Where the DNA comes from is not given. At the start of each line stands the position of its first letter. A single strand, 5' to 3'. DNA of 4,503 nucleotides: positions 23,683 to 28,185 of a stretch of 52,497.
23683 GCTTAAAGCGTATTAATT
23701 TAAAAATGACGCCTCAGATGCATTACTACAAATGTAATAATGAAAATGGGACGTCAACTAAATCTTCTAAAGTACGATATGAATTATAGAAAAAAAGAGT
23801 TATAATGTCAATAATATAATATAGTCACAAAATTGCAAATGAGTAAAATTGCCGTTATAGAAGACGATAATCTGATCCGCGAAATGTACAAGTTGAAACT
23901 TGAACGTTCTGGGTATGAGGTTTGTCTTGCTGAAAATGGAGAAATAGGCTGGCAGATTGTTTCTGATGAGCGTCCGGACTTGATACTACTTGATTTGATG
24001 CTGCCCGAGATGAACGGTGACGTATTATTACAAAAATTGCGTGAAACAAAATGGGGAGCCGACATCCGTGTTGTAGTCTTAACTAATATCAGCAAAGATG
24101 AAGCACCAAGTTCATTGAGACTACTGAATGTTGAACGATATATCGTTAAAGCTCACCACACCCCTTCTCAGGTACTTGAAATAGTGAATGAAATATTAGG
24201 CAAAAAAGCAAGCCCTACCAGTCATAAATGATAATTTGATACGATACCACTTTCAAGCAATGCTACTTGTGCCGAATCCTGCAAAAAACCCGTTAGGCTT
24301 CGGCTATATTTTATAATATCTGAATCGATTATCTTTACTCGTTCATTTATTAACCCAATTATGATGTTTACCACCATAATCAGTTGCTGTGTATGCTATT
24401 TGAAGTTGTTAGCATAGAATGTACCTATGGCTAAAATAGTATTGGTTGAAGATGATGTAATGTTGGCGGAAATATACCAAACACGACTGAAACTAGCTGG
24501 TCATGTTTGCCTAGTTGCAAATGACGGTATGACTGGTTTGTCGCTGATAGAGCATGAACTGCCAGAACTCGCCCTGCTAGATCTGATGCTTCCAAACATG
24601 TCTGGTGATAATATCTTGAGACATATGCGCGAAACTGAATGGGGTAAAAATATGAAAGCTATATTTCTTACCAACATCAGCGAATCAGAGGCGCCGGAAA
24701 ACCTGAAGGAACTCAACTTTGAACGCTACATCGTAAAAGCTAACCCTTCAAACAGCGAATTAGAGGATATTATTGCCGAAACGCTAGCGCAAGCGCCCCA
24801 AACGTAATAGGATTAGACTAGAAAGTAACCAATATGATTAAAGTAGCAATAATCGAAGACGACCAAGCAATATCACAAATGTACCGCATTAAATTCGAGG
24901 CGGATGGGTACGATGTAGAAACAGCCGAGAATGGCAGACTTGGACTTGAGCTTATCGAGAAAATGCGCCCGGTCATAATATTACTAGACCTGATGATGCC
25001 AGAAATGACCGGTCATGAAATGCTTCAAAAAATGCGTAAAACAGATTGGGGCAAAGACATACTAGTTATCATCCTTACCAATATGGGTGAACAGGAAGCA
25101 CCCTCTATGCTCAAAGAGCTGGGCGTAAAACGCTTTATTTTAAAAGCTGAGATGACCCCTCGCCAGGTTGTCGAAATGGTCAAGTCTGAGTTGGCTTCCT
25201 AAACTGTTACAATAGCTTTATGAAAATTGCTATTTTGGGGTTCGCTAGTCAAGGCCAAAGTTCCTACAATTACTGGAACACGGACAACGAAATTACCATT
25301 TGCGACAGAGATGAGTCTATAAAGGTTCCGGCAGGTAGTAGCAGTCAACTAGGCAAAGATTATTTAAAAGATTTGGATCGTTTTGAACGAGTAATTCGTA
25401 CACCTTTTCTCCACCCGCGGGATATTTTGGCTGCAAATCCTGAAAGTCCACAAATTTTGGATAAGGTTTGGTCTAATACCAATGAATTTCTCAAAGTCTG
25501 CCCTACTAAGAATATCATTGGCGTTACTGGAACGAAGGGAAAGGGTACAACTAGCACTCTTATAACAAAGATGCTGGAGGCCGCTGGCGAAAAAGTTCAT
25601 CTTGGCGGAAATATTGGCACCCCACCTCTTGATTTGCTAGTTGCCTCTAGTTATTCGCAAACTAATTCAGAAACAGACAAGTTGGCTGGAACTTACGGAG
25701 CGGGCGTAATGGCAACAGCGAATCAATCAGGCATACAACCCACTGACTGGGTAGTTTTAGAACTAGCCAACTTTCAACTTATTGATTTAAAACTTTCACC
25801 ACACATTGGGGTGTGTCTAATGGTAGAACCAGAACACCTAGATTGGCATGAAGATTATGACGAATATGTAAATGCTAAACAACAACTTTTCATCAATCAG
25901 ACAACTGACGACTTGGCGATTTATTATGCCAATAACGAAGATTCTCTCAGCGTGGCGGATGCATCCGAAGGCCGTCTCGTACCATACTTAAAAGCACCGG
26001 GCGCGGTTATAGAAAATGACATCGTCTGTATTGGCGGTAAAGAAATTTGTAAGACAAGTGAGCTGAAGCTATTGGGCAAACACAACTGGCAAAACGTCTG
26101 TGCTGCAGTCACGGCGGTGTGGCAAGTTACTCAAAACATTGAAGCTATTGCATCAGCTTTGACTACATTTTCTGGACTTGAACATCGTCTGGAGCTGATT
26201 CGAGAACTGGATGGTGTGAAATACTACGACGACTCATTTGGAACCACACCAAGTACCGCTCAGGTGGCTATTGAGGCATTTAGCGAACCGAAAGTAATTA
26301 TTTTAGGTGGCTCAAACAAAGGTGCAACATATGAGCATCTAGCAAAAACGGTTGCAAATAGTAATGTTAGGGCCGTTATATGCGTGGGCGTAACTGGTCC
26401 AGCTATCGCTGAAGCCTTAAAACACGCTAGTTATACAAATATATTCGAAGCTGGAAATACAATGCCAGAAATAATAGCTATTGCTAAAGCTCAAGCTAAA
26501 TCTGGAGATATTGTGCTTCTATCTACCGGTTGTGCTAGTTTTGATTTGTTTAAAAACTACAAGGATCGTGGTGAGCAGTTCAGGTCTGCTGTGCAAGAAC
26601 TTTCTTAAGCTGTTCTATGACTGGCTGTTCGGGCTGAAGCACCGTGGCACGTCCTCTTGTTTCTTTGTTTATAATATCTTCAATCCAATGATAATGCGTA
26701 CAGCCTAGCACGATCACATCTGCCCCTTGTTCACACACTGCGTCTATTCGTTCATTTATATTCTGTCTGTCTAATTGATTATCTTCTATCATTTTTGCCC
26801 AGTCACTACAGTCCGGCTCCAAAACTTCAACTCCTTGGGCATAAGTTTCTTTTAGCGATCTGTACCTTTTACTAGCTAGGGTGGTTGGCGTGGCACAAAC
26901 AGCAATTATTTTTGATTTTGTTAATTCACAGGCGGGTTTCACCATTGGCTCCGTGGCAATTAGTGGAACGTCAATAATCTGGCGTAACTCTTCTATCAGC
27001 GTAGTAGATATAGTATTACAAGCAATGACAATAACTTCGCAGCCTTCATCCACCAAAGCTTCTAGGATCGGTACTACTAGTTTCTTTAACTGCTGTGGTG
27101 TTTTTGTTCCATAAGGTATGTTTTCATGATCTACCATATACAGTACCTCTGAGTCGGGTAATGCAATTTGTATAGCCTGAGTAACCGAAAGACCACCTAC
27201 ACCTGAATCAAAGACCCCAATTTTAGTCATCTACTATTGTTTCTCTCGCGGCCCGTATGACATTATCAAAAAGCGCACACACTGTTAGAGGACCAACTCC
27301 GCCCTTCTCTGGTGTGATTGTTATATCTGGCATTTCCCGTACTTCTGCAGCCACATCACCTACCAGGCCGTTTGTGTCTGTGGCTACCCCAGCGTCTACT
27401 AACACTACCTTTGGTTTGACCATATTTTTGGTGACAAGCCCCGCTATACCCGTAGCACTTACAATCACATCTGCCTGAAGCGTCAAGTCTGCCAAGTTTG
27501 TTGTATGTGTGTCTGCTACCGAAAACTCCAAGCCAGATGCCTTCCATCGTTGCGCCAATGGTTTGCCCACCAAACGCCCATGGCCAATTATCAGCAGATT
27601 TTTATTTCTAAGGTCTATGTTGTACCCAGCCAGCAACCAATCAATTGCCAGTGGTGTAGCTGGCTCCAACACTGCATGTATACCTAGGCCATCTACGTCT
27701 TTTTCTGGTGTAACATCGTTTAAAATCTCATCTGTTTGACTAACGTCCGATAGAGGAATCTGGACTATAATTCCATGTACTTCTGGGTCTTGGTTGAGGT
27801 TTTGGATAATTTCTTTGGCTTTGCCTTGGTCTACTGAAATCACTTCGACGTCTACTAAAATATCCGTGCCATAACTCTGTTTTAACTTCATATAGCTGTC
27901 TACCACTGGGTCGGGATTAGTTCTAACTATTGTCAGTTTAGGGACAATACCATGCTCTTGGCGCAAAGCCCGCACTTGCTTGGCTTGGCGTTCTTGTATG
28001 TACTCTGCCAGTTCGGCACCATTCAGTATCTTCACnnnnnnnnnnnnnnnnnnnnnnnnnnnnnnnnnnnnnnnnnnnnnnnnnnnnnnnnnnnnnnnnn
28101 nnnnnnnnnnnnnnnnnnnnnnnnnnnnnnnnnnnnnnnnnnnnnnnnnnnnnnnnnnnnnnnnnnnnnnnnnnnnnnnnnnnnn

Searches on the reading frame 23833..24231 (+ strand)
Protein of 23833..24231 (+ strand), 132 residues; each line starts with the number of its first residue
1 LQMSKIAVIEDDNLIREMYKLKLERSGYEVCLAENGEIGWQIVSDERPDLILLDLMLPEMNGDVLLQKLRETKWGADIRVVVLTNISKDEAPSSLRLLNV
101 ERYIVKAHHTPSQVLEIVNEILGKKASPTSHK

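Call 18: search_protein_families(library=pfam, proteins=[window:23833-24231:+], max_evalue=0.0001)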
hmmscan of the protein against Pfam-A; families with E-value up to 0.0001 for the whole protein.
window:23833-24231:+ (132 aa): 1 family
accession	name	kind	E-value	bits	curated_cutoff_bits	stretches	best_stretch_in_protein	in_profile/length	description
PF00072.30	Response_reg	-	1.6e-19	70.5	30.2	1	6-108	1-101/111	Response regulator receiver domain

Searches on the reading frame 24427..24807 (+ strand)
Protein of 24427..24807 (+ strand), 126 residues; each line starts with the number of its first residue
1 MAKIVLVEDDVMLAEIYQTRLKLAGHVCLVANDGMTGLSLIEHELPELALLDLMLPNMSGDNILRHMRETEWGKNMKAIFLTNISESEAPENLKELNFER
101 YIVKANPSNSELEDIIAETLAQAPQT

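Call 18: search_protein_families(library=pfam, proteins=[window:24427-24807:+], max_evalue=0.0001)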
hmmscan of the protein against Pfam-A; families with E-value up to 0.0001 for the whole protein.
window:24427-24807:+ (126 aa): 1 family
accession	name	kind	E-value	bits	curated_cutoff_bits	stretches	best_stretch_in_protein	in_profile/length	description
PF00072.30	Response_reg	-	2.8e-15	56.9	30.2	1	4-111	1-105/111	Response regulator receiver domain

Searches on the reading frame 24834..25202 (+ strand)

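Call 18: search_protein_families(library=pfam, proteins=[window:24834-25202:+], max_evalue=0.0001)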
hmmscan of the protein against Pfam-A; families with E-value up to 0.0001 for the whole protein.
window:24834-25202:+ (122 aa): 1 family
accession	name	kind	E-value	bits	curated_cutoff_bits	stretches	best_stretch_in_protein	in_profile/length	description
PF00072.30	Response_reg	-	2.3e-20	73.3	30.2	1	4-116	1-110/111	Response regulator receiver domain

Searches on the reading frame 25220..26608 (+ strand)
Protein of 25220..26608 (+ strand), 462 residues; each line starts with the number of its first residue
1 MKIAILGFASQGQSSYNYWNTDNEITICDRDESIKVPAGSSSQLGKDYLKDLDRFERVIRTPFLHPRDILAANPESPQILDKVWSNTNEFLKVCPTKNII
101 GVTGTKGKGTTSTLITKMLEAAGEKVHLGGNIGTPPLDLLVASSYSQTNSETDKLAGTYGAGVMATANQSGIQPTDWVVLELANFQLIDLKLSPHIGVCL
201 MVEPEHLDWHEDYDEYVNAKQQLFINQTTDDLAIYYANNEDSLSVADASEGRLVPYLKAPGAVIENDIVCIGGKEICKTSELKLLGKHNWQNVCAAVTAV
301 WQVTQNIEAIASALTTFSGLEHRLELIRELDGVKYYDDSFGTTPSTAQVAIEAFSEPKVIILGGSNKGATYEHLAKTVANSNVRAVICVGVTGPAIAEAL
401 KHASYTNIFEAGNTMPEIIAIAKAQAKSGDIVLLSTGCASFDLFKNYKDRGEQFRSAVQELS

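Call 18: search_protein_families(library=pfam, proteins=[window:25220-26608:+], max_evalue=0.0001)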
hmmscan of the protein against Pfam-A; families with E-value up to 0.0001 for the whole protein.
window:25220-26608:+ (462 aa): 2 families
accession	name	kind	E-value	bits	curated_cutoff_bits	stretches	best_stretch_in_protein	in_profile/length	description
PF08245.18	Mur_ligase_M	-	3.1e-21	76.7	24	1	102-299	1-199/200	Mur ligase middle domain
PF02875.26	Mur_ligase_C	-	9.8e-14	52.7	28.4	1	322-435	1-124/127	Mur ligase, glutamate ligase domain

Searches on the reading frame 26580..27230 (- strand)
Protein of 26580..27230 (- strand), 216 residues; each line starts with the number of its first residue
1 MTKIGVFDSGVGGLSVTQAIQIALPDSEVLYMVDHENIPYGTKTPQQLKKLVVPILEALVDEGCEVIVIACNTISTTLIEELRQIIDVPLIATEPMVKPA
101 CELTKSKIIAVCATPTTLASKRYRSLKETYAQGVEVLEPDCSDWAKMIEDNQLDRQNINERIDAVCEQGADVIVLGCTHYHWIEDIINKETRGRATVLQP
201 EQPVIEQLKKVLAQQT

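Call 18: search_protein_families(library=pfam, proteins=[window:26580-27230:-], max_evalue=0.0001)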
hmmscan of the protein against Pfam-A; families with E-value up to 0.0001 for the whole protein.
window:26580-27230:- (216 aa): 1 family
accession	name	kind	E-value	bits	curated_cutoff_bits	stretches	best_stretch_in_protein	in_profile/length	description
PF01177.27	Asp_Glu_race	-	1.1e-21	78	31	1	13-191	9-196/211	Asp/Glu/Hydantoin racemase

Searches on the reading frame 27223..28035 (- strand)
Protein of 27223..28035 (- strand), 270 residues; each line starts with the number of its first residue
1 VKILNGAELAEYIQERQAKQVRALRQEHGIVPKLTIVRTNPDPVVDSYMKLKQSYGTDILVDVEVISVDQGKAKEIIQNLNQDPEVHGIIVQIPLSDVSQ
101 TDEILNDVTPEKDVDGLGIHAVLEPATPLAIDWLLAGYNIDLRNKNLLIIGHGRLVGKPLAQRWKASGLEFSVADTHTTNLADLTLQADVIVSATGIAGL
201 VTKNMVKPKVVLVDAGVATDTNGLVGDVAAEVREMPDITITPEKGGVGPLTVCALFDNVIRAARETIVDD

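Call 18: search_protein_families(library=pfam, proteins=[window:27223-28035:-], max_evalue=0.0001)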
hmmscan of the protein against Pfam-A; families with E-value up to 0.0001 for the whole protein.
window:27223-28035:- (270 aa): 2 families
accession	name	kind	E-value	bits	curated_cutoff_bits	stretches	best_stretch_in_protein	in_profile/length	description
PF02882.25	THF_DHG_CYH_C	-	1.7e-35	122.1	27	1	122-265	14-158/160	Tetrahydrofolate dehydrogenase/cyclohydrolase, NAD(P)-binding domain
PF00763.28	THF_DHG_CYH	-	1.3e-21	77.5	32.8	1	4-115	1-115/115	Tetrahydrofolate dehydrogenase/cyclohydrolase, catalytic domain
